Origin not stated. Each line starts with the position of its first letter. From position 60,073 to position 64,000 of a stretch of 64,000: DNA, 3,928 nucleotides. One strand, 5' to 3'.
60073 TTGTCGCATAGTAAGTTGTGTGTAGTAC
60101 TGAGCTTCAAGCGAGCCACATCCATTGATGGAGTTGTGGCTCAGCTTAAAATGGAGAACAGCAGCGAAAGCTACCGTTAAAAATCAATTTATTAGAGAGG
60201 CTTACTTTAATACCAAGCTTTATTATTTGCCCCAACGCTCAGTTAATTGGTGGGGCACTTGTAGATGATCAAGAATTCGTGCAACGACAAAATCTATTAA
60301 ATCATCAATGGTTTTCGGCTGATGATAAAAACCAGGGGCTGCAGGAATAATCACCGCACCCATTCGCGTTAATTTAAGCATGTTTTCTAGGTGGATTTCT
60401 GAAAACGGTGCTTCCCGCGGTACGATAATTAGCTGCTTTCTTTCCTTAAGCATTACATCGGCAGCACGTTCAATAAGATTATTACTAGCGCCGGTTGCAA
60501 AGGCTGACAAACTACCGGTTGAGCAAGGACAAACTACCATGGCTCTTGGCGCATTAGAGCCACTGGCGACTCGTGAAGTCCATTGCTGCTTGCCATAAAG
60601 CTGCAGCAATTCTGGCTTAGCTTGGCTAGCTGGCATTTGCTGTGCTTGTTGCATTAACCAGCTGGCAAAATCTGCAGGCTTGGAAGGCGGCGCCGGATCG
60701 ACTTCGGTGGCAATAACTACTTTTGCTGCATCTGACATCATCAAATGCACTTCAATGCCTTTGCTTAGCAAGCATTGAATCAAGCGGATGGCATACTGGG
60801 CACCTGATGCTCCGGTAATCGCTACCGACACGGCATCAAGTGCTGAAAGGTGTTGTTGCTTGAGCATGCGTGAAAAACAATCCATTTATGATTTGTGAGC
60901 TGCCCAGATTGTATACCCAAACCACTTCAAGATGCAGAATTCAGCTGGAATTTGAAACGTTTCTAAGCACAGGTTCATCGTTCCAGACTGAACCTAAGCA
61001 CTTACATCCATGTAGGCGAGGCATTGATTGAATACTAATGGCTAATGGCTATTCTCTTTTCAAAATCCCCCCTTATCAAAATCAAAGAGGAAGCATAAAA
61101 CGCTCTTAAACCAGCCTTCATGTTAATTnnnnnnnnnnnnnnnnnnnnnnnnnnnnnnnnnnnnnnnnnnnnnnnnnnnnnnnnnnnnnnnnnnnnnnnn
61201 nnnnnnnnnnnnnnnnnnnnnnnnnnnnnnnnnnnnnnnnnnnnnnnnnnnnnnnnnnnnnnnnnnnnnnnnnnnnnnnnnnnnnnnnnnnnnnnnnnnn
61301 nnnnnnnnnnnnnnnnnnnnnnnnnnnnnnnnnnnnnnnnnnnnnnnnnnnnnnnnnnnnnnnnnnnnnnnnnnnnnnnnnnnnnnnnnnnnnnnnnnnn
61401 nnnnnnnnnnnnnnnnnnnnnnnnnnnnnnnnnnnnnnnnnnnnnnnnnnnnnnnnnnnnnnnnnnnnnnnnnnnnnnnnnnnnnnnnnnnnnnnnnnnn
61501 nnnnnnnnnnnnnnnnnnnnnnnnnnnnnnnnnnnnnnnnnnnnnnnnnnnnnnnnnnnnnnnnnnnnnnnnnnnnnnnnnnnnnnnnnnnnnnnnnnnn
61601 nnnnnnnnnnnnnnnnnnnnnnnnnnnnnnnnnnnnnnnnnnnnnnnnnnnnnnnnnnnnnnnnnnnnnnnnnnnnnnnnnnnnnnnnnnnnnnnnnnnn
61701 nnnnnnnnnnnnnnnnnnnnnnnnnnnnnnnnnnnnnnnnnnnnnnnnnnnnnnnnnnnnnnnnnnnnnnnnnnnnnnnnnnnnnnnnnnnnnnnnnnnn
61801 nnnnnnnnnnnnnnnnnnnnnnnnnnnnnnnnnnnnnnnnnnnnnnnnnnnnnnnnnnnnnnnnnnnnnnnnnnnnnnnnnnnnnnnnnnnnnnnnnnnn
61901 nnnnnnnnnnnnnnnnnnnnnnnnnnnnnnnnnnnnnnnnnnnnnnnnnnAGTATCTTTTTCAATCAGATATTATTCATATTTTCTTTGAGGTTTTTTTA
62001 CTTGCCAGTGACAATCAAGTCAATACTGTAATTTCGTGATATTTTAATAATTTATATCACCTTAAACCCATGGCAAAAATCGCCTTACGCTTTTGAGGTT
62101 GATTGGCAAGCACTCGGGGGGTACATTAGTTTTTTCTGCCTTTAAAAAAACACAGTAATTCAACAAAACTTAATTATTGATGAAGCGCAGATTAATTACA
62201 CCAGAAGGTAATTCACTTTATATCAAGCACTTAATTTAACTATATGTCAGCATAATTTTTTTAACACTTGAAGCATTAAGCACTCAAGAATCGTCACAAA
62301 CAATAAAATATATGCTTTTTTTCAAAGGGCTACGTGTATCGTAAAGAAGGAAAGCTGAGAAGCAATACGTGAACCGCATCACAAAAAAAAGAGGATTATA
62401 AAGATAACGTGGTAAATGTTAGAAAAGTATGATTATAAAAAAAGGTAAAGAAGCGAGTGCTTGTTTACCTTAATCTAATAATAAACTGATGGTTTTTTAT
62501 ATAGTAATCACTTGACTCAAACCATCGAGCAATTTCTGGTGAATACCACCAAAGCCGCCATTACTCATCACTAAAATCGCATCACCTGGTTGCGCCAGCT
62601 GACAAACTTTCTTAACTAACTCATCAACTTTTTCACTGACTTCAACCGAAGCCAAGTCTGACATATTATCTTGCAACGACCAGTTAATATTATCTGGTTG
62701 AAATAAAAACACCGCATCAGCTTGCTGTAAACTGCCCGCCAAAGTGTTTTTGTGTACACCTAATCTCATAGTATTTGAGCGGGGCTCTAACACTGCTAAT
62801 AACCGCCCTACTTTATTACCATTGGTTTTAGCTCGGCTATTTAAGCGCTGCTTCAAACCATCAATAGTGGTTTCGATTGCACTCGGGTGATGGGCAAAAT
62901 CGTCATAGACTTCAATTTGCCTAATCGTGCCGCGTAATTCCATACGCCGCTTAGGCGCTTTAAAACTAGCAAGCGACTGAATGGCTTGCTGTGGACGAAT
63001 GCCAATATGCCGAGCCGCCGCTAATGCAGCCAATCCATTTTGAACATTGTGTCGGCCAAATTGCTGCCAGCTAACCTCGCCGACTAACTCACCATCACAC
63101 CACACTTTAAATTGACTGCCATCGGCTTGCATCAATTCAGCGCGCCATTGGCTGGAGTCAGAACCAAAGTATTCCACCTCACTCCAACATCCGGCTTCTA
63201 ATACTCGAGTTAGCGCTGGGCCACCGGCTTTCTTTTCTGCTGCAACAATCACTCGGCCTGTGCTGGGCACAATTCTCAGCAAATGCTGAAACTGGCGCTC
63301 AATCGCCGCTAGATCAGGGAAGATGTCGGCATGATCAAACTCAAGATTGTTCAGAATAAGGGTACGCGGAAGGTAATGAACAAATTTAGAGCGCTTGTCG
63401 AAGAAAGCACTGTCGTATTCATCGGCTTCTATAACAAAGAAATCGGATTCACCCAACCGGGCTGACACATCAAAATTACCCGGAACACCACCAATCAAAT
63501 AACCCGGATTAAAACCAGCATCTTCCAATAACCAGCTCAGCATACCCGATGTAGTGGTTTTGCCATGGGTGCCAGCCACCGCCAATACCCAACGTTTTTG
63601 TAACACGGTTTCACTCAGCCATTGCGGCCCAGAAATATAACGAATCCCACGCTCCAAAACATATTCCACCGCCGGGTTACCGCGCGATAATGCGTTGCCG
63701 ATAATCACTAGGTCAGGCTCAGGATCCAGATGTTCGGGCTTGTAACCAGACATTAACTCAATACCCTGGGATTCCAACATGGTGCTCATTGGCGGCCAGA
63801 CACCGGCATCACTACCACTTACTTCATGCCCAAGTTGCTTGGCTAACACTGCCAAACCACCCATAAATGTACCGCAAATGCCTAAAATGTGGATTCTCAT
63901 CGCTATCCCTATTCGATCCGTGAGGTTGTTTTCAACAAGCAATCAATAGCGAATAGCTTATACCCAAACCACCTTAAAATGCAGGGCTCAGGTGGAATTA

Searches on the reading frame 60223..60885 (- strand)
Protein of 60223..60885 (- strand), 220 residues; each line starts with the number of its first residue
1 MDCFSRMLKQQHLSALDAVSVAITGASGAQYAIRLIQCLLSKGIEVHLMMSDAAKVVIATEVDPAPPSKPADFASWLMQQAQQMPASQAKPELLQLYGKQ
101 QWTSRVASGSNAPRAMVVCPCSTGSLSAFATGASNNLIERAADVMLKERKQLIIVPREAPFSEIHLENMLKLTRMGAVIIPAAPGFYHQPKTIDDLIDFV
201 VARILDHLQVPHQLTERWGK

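Call 48: search_protein_families(library=pfam, proteins=[window:60223-60885:-], max_evalue=0.000001)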
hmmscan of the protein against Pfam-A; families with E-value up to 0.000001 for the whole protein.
window:60223-60885:- (220 aa): 1 family
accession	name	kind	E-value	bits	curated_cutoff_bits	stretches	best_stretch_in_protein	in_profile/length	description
PF02441.25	Flavoprotein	-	5.6e-44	150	22.7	1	19-208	3-162/162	Flavoprotein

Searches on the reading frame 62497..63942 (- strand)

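Call 48: search_protein_families(library=pfam, proteins=[window:62497-63942:-], max_evalue=0.000001)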
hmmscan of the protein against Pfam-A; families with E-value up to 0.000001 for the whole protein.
window:62497-63942:- (481 aa): 3 families
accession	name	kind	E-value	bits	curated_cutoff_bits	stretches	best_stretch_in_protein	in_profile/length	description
PF01225.30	Mur_ligase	-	2.2e-20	73.3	21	1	16-116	1-94/95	Mur ligase family, catalytic domain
PF08245.18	Mur_ligase_M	-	7.3e-18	65.7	24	1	122-310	1-200/200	Mur ligase middle domain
PF02875.26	Mur_ligase_C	-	3.1e-16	60.8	28.4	1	332-462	1-127/127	Mur ligase, glutamate ligase domain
